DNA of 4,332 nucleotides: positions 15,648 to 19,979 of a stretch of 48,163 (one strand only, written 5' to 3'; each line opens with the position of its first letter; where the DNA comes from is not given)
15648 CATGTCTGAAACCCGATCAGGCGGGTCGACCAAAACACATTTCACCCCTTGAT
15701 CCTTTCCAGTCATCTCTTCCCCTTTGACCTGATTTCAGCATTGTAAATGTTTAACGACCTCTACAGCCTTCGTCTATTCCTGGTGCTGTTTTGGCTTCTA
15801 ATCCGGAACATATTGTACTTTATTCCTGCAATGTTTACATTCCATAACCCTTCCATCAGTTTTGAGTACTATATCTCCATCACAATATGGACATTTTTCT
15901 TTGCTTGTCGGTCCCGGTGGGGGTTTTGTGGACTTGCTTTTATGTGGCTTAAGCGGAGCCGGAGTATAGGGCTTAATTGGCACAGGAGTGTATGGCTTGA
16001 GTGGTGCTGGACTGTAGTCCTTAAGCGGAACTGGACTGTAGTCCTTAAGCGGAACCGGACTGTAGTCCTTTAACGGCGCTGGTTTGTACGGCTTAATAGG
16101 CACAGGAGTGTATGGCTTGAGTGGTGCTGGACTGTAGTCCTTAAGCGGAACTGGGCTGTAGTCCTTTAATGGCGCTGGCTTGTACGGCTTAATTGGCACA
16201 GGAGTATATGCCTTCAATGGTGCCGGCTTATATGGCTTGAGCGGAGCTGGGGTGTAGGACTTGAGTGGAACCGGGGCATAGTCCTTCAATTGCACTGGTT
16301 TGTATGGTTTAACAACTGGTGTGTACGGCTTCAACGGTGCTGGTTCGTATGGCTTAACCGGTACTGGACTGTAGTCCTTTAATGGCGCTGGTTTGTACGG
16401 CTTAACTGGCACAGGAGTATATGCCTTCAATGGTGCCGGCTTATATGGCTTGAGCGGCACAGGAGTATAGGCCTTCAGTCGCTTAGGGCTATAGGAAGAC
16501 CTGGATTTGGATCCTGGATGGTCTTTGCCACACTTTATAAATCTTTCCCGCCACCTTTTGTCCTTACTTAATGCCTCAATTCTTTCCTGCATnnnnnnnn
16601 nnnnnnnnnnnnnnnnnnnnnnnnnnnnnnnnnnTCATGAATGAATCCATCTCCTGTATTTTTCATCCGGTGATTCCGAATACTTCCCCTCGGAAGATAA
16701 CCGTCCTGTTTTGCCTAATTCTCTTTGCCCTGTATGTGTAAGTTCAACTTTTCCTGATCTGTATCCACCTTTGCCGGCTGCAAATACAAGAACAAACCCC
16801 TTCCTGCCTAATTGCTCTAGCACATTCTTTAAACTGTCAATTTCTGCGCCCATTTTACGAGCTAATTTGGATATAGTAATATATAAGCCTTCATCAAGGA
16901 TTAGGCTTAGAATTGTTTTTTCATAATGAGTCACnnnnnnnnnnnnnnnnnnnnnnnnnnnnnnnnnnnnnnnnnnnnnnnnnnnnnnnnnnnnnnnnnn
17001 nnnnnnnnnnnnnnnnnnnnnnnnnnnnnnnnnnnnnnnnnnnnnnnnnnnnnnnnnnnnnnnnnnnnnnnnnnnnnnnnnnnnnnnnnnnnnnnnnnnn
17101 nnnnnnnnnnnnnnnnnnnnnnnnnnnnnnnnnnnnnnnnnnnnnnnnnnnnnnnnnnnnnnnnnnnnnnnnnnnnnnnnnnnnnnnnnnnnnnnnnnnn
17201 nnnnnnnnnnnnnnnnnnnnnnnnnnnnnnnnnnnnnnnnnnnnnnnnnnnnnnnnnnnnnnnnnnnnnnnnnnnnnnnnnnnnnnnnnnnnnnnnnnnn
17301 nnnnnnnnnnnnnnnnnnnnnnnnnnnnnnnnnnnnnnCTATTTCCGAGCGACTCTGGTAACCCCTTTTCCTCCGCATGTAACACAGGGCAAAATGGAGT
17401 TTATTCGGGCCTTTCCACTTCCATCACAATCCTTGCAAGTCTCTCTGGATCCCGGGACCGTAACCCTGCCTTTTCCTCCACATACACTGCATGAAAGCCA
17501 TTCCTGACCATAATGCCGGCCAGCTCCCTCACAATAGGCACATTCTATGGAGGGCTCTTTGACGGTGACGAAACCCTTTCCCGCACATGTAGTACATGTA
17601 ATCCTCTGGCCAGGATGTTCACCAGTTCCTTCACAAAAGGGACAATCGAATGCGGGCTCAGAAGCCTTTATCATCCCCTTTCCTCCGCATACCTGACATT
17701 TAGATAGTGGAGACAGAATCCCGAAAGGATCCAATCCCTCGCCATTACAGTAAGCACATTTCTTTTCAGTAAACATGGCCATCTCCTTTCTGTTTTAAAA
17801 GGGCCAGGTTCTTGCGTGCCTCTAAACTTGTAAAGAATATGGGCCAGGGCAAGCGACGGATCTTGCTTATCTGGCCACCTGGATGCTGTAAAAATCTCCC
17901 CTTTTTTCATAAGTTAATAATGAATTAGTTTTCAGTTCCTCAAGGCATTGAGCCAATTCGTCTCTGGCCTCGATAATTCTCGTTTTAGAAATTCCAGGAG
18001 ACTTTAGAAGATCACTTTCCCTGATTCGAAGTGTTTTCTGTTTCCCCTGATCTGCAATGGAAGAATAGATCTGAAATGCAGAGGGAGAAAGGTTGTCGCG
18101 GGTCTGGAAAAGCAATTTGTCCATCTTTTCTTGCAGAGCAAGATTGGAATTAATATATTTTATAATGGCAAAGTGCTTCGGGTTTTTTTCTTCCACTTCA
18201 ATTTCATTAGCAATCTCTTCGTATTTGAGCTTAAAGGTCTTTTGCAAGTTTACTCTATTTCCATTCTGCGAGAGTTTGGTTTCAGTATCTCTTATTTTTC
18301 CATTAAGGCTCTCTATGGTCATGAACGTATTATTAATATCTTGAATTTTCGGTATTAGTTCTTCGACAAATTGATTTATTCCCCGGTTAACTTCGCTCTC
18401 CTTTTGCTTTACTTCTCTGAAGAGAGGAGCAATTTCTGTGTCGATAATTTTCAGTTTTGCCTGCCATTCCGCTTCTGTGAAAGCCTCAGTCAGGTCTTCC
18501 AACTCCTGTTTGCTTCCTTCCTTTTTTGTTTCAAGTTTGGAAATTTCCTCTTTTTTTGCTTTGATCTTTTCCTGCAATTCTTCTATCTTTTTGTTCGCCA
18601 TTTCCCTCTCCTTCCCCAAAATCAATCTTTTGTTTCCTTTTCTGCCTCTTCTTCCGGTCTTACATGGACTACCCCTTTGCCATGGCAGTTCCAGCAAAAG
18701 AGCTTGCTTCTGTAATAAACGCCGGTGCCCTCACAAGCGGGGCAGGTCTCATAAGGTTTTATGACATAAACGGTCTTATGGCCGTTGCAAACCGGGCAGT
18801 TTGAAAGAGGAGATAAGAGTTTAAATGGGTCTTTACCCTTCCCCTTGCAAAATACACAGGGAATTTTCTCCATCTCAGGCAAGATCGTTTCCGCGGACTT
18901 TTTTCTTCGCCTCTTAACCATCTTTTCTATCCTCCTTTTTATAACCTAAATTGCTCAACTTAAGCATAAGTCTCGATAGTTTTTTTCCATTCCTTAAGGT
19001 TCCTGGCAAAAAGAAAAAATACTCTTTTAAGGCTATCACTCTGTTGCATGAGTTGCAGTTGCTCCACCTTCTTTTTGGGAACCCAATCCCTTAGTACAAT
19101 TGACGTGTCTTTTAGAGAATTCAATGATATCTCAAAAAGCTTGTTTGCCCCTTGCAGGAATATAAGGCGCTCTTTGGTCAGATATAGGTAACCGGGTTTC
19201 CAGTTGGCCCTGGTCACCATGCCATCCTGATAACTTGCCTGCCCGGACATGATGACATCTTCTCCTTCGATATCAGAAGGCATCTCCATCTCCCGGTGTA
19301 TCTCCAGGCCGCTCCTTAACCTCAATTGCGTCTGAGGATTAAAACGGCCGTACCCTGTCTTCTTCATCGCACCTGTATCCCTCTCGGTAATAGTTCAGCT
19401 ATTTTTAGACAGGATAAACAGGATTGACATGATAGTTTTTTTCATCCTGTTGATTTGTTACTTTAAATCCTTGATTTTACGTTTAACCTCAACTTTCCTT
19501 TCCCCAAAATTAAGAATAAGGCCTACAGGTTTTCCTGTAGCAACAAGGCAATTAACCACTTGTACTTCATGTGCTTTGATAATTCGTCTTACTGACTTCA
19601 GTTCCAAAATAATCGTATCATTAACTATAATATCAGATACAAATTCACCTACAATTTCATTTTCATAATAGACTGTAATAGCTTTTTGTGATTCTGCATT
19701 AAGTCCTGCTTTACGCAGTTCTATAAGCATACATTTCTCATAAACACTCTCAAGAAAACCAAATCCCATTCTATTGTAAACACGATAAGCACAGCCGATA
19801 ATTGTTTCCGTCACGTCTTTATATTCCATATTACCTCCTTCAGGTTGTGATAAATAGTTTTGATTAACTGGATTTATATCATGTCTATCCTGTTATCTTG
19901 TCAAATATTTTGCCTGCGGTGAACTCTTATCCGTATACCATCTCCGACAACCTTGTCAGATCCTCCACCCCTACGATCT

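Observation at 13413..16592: Radical SAM enzyme next to a 22-fold P-x-P-L-K-x-Y repeat protein: a candidate enzyme-substrate pair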

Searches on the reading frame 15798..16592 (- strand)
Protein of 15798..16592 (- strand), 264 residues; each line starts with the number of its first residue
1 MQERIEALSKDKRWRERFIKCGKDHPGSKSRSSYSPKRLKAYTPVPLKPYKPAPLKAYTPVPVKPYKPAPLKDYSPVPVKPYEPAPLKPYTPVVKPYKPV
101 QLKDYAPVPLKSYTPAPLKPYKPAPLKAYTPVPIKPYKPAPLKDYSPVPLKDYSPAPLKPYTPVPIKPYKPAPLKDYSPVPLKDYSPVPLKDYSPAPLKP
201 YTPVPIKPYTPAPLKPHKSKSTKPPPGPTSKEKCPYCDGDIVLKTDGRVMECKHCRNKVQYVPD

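Call 5: search_protein_families(library=pfam, proteins=[window:15798-16592:-], max_evalue=0.01)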
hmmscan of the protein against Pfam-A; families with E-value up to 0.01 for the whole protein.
window:15798-16592:- (264 aa): 0 families

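Call 6: search_protein_families(library=ncbifam, proteins=[window:15798-16592:-], max_evalue=0.01)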
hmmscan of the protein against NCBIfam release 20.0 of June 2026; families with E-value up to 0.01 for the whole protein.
window:15798-16592:- (264 aa): 0 families

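Call 23: find_homologous_proteins(query=window:15798-16592:-, max_evalue=0.00001)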
Query window:15798-16592:- (264 aa): 13 proteins with E <= 0.00001 among 8000 candidates.
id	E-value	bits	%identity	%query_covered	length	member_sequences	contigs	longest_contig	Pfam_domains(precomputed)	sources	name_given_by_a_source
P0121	4.1e-48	182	65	58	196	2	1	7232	-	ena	-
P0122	8.1e-46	175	64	55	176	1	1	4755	-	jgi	jgi:hypothetical protein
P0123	3.6e-44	169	59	58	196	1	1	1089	-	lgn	-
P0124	5.3e-44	169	60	58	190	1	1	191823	-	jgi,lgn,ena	-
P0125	8.3e-44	168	59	58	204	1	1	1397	-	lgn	-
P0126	6.4e-43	165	55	63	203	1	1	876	-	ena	-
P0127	1.0e-42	165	64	55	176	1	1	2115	-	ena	-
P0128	5.9e-41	159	57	55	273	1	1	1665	-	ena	-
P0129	7.4e-40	155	54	64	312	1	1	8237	-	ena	-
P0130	3.3e-33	133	62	42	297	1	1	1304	-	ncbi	-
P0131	1.5e-32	131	52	45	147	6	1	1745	-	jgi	-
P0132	2.0e-19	88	48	58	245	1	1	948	-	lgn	-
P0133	9.9e-6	43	62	21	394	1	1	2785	PF09339.17,PF12802.14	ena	-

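Call 25: find_encoding_contigs(protein=P0124, flank=10000, max_places=2)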
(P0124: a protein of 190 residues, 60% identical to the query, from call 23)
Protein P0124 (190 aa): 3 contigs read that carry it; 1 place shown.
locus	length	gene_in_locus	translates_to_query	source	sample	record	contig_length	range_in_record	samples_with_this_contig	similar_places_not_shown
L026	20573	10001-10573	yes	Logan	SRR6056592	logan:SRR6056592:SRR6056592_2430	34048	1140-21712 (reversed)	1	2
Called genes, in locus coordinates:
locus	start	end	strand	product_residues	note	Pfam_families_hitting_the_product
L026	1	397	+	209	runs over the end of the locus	PF00011:HSP20 (faint)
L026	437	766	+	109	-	PF05121:GvpK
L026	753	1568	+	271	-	PF06386:GvpL_GvpF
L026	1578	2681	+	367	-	PF00741:Gas_vesicle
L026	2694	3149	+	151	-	-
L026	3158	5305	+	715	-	PF00448:SRP54 (faint), PF02374:ArsA_ATPase, PF10609:ParA (faint), PF13479:AAA_24 (faint), PF01656:CbiA (weak), PF13614:AAA_31 (weak), PF02374:ArsA_ATPase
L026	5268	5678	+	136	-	-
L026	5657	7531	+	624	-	PF00012:HSP70, PF06723:MreB_Mbl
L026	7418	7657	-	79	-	-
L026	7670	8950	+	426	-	PF02310:B12-binding, PF04055:Radical_SAM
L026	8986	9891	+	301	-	PF00515:TPR_1 (faint), PF07719:TPR_2 (faint), PF13176:TPR_7 (faint), PF13181:TPR_8 (faint), PF13428:TPR_14 (faint), PF25068:ARM_TT21_4th (weak), PF14559:TPR_19 (weak), PF13424:TPR_12, +3 more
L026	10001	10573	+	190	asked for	-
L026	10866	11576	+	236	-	PF01047:MarR (faint), PF02082:Rrf2 (faint), PF12802:MarR_2 (faint), PF05331:DUF742 (faint)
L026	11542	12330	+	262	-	PF06386:GvpL_GvpF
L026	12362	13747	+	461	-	PF02310:B12-binding, PF04055:Radical_SAM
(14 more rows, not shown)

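Call 79: search_protein_representatives(alignment_id=A5)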
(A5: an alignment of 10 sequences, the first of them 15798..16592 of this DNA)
Query: 10 sequences, 192 profile positions. Proteins with E-value up to 0.001 (for the whole library): 554; up to 1e-10: 66; up to 1e-30: 10. The best 150 are listed.
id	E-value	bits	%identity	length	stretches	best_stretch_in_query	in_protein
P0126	9.8e-82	289.9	-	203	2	1-137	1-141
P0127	3.2e-70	252.4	-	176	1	12-191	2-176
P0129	7.3e-70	251.2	-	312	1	10-191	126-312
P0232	5.1e-63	228.9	-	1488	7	58-134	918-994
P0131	5.6e-54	199.4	-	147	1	50-191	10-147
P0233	6.6e-51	189.4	-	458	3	20-137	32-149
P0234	2.7e-38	148.2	-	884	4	42-139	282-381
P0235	1.1e-33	133.1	-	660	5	82-142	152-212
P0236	1.8e-33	132.5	-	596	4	38-133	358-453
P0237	3.3e-33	131.6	-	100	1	94-191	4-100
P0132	2.4e-28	115.8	-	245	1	20-142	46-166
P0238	4.6e-28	114.9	-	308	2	48-136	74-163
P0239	1.1e-27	113.6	-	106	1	104-191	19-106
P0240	1.8e-25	106.4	-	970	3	17-141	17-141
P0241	8.0e-25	104.3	-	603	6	59-136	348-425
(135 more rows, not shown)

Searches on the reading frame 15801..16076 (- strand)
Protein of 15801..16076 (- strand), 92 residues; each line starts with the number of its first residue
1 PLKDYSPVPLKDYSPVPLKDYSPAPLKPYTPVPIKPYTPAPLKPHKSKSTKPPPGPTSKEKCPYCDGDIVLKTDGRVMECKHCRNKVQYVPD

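Call 33: find_related_loci(query=A3, collection=metagenome_contigs, flank=10000)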
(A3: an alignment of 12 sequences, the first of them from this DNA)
Query A3 (92 aa) in metagenome_contigs; peptide patterns used: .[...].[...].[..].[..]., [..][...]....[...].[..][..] (x = any residue, [..] = any of these).
390 stretches matched a pattern; 33 encode a relative of the query (tblastn E <= 1e-3); 32 distinct loci.
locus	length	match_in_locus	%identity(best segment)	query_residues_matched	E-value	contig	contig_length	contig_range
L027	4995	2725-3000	83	1-92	7e-46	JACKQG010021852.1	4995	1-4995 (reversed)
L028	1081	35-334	56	1-92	3e-30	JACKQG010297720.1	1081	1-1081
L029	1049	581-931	52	1-92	1e-29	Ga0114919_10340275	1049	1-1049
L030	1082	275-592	57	1-92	4e-29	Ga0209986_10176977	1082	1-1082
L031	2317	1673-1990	57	1-92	1e-28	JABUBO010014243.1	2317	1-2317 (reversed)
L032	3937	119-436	57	1-92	1e-28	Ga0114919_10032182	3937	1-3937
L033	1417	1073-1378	57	1-92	2e-28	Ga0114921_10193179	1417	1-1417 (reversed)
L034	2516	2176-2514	54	1-86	4e-28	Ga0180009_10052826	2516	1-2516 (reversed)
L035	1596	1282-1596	54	1-90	2e-27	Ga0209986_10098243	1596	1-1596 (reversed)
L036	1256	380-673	56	4-92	9e-28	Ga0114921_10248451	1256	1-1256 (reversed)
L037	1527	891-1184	56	4-92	1e-27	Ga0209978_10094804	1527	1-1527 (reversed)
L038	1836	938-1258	53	1-92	2e-27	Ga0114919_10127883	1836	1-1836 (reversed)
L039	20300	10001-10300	55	1-92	3e-27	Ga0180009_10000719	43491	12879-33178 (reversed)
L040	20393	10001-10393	47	1-92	4e-27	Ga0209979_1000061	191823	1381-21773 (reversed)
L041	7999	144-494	54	1-92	3e-27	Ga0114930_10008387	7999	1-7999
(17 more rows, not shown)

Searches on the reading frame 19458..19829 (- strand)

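Call 8: search_protein_families(library=pfam, proteins=[window:19458-19829:-], max_evalue=0.001)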
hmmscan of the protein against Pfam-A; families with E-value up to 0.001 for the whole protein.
window:19458-19829:- (123 aa): 1 family
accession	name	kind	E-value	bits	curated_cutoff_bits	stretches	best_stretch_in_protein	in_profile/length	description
PF13366.12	PDDEXK_3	-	7.5e-39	133.1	22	1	4-117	1-116/117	PD-(D/E)XK nuclease superfamily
